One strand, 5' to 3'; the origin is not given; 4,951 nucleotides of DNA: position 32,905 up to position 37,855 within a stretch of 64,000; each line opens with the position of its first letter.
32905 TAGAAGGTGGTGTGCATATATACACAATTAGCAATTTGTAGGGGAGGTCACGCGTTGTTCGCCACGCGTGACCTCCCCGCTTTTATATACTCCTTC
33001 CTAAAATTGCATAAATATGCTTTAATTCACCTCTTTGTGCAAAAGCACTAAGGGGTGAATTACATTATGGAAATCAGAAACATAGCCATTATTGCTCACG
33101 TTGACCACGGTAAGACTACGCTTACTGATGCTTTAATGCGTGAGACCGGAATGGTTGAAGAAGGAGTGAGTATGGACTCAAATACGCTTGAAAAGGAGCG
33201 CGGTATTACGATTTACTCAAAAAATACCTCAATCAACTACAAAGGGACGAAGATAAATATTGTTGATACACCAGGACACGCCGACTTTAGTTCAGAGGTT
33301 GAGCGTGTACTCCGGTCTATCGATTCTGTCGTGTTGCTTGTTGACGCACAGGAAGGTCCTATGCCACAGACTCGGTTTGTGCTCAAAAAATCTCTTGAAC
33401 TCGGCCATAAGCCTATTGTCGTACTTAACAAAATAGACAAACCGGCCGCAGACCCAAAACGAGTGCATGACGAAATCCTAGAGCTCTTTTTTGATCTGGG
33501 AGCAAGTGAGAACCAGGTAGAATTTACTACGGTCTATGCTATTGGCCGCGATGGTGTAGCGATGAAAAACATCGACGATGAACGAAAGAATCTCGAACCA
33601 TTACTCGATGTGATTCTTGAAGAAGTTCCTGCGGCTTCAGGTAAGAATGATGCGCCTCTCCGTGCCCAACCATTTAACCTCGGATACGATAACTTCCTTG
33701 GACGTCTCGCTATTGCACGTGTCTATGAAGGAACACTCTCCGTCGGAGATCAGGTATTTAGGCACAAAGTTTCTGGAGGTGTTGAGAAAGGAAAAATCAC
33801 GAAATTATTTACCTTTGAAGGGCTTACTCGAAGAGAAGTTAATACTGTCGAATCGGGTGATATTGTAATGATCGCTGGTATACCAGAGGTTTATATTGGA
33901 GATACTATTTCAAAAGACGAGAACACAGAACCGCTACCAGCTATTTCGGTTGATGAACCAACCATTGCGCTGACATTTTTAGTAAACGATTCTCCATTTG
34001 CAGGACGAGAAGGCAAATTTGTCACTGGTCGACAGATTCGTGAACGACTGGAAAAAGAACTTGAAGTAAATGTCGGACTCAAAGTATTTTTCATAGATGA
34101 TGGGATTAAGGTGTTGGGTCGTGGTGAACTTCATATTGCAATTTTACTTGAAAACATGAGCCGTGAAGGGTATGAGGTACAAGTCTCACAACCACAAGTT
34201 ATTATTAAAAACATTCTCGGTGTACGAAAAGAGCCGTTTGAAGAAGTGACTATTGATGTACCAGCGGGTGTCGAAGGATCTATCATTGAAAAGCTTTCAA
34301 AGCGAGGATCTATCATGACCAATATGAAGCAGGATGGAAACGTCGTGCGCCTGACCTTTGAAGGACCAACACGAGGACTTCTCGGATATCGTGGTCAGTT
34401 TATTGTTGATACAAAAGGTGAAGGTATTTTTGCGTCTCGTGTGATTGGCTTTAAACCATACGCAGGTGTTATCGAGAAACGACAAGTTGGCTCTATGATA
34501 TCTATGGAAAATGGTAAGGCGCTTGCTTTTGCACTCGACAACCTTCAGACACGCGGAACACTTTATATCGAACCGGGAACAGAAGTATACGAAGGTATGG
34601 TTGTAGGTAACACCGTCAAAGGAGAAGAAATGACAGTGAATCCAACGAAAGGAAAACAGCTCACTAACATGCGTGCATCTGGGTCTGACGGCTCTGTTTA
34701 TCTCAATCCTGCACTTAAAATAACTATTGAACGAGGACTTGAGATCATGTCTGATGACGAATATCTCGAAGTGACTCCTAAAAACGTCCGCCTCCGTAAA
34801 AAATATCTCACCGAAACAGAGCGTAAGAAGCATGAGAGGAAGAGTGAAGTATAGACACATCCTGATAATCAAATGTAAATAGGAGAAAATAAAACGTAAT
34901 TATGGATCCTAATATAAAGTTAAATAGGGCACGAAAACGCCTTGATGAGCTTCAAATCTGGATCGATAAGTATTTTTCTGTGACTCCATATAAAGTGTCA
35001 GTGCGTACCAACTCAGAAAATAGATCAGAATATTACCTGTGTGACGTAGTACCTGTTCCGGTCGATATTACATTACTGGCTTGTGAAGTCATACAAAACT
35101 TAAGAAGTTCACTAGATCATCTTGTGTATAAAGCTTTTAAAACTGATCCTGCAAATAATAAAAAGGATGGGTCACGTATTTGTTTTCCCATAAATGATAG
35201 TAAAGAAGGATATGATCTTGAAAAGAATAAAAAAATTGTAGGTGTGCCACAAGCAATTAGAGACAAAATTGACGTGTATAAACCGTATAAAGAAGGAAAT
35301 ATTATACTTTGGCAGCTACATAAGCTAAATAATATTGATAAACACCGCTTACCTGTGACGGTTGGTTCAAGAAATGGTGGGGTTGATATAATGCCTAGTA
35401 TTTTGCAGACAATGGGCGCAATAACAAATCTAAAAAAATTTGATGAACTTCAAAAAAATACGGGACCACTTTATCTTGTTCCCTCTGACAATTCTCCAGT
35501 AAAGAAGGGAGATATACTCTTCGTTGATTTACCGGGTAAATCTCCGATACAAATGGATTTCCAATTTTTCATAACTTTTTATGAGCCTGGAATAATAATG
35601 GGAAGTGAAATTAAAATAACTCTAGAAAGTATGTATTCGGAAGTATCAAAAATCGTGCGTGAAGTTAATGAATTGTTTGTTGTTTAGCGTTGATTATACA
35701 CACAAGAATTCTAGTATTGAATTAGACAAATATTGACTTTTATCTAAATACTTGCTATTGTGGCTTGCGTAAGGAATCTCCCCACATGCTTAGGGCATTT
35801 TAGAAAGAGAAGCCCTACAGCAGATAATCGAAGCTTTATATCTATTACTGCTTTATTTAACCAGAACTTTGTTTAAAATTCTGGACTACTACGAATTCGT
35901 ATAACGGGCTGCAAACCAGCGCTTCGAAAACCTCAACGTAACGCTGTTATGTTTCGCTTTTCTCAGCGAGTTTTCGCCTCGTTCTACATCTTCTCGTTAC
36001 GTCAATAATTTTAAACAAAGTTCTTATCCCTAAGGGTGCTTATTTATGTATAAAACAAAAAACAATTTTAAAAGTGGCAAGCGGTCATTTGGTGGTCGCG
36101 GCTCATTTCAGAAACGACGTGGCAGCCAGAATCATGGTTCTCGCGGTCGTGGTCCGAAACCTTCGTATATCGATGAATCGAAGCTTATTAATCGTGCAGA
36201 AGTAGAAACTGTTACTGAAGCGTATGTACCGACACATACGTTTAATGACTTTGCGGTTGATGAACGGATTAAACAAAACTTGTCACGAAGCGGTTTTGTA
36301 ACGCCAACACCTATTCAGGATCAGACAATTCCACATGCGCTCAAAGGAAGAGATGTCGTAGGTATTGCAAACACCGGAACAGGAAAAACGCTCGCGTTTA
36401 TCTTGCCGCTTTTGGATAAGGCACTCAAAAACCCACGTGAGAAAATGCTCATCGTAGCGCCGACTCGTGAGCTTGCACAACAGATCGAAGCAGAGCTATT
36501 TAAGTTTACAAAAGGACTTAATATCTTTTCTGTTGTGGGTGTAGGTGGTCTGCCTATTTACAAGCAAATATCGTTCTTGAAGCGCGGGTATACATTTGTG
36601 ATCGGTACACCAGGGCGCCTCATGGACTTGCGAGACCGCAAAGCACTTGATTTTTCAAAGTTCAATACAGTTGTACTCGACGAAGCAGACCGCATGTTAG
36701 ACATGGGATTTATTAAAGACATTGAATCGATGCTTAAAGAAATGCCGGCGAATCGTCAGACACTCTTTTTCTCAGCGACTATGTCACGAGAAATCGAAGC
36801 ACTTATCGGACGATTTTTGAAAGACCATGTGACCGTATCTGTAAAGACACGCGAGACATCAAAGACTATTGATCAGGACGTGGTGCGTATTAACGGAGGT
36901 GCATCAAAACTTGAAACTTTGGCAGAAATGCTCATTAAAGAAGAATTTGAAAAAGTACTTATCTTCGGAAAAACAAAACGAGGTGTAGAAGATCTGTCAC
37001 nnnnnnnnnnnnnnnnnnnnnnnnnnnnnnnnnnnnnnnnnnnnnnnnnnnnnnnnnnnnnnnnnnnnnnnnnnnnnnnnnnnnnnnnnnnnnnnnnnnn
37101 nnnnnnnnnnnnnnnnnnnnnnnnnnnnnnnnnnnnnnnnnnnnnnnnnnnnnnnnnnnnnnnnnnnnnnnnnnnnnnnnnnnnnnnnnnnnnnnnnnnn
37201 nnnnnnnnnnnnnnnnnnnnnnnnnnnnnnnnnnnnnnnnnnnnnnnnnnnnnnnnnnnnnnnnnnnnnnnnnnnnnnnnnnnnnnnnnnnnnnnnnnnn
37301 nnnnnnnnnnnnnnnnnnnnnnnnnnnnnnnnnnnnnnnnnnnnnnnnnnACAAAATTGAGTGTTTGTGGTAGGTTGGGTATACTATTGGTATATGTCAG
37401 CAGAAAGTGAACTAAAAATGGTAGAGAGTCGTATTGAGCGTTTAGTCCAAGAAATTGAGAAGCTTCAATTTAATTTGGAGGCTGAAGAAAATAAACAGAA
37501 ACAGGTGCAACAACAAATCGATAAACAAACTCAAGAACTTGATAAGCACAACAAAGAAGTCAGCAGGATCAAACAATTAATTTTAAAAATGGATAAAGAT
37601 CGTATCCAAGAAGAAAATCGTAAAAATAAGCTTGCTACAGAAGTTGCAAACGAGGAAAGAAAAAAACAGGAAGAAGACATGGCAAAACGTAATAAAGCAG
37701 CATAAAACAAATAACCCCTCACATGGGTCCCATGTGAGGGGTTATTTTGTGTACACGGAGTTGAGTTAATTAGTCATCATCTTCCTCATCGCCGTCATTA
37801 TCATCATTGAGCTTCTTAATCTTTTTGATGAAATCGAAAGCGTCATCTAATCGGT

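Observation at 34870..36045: Low-GC island encoding a HEPN-motif hypothetical protein, followed by a 355-nt AT-rich non-coding stretch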

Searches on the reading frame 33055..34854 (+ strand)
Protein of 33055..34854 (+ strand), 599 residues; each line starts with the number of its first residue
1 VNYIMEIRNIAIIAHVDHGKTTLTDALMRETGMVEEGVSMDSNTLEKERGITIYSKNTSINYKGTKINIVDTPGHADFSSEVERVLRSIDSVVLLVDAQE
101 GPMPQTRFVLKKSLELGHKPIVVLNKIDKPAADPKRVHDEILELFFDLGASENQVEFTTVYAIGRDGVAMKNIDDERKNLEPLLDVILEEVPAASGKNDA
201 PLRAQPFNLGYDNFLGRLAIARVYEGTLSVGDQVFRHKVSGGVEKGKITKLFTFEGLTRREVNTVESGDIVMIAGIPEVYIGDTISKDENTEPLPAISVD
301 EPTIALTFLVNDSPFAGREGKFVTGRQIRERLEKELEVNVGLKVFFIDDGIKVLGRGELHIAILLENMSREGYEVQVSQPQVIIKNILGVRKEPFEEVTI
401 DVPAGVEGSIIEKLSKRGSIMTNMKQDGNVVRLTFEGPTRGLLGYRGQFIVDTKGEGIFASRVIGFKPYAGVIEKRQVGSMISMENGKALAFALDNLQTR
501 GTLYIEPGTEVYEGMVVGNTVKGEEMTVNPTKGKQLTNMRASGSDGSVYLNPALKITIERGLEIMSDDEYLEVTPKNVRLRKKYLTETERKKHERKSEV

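Call 4: search_protein_families(library=pfam, proteins=[window:33055-34854:+], max_evalue=1)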
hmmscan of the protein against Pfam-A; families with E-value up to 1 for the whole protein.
window:33055-34854:+ (599 aa): 14 families
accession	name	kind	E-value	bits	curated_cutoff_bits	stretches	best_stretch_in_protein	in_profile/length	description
PF00009.33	GTP_EFTU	-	1.8e-52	178.1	26.5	1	6-192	2-187/188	Elongation factor Tu GTP binding domain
PF21018.2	BipA_C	-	2.8e-41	140.2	23.8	1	479-586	2-109/110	TypA/BipA C-terminal domain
PF00679.30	EFG_C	-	1.7e-17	63.7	27.9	1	392-475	3-87/89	Elongation factor G C-terminus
PF03144.31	GTP_EFTU_D2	-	2e-11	44.6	30.3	1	216-285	1-72/73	Elongation factor Tu domain 2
PF22042.2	EF-G_D2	-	4.1e-10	40.1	27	1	207-286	7-82/84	Elongation factor G domain 2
PF01926.29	MMR_HSR1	-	2.9e-08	34.3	21.9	1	10-126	2-113/113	50S ribosome-binding GTPase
PF02421.24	FeoB_N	-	1.2e-05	25.3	27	1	49-143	31-131/156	Ferrous iron transport protein B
PF00735.24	Septin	-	0.0002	21.1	26.2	1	10-80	7-77/280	Septin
PF09439.16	SRPRB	-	0.00085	19.2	25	1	9-98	5-82/178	Signal recognition particle receptor beta subunit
PF04548.22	AIG1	-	0.0029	17.4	27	1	47-95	31-79/212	AIG1 family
PF08477.19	Roc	-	0.012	16.3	27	1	13-128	5-119/119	Ras of Complex, Roc, domain of DAPkinase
PF00025.27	Arf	-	0.019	14.9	22.3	1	52-145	45-143/174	ADP-ribosylation factor family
PF17057.10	B3R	-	0.13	12.6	27.5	1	475-512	47-84/117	Poxviridae B3 protein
PF00071.28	Ras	-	0.13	12.3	21.6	1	50-97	33-80/162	Ras family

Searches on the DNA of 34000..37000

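Call 7: search_rna_families(source=window, start=34000, end=37000, threshold=evalue, max_evalue=1, show_alignments=2)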
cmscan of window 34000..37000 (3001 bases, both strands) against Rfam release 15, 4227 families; matches with E-value up to 1: 0.
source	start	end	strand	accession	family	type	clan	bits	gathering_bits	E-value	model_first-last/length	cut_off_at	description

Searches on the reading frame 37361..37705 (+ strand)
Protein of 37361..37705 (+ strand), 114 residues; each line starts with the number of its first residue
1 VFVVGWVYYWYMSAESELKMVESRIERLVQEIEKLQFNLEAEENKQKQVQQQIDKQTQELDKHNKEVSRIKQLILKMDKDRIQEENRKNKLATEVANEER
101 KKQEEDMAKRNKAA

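Call 4: search_protein_families(library=pfam, proteins=[window:37361-37705:+], max_evalue=1)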
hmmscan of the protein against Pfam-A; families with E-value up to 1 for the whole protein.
window:37361-37705:+ (114 aa): 7 families
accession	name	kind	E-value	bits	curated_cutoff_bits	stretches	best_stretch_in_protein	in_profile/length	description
PF06103.16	DUF948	-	0.0019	18.8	37.2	1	5-72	15-82/89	Bacterial protein of unknown function (DUF948)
PF06005.17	ZapB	-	0.0095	16.8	31.5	1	18-78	6-70/71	Cell division protein ZapB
PF05531.17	NPV_P10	-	0.05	14.5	29.8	1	16-73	4-64/75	Nucleopolyhedrovirus P10 protein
PF25764.1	KIF21A_4th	-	0.24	11.5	33.1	1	15-107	60-154/183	KIF21A-like domain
PF08647.16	BRE1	-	0.38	11.3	27.9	1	15-59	2-46/95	BRE1 E3 ubiquitin ligase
PF01519.22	DUF16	-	0.62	11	40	1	13-79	31-97/104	Protein of unknown function DUF16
PF04977.20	DivIC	-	0.85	9.9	28.9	0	44-88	17-63/80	Septum formation initiator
